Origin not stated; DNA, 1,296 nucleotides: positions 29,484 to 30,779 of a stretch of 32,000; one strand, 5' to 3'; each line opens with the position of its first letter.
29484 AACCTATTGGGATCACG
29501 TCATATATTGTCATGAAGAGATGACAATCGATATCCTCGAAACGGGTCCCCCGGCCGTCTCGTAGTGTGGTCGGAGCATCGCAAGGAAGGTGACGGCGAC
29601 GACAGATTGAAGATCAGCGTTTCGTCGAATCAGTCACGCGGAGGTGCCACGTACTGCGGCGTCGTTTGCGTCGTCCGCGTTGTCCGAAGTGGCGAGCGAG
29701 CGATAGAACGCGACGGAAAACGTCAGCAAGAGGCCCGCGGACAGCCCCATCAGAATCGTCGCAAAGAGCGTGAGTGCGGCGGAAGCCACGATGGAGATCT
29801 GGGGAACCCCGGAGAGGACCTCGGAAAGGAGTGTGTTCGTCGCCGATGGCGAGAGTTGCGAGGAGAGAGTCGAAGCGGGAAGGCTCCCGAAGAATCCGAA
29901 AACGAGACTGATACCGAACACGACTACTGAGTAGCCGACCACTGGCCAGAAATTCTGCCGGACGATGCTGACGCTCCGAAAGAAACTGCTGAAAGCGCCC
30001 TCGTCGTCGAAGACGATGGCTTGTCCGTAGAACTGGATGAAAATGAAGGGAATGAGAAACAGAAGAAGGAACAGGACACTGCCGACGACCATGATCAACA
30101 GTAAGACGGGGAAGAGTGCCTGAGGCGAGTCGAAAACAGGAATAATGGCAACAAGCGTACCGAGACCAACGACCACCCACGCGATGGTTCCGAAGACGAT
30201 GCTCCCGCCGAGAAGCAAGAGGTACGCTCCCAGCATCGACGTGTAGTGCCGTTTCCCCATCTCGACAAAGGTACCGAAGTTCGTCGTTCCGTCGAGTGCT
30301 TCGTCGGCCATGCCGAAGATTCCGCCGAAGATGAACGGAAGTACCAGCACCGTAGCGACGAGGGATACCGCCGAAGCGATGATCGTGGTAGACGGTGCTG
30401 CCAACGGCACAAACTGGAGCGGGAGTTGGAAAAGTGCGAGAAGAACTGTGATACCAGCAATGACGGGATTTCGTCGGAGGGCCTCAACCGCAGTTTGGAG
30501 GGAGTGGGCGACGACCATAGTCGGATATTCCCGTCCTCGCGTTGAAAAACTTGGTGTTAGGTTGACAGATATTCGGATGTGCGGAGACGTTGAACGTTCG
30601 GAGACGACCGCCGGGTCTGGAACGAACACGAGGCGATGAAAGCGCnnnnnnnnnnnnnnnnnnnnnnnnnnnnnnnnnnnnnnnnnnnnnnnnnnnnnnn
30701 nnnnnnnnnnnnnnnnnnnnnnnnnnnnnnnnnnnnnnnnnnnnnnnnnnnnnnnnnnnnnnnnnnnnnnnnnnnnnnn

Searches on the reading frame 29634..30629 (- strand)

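Call 12: search_protein_families(library=pfam, proteins=[window:29634-30629:-], max_evalue=0.01)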
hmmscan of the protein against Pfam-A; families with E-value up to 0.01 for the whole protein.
window:29634-30629:- (331 aa): 2 families
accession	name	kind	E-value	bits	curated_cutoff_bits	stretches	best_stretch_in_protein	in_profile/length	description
PF25231.1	DUF7847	-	6e-54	183.4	28.7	1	38-311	1-252/252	Domain of unknown function (DUF7847)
PF24400.1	DUF7544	-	0.0029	17.3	27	1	134-294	113-272/302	Family of unknown function (DUF7544)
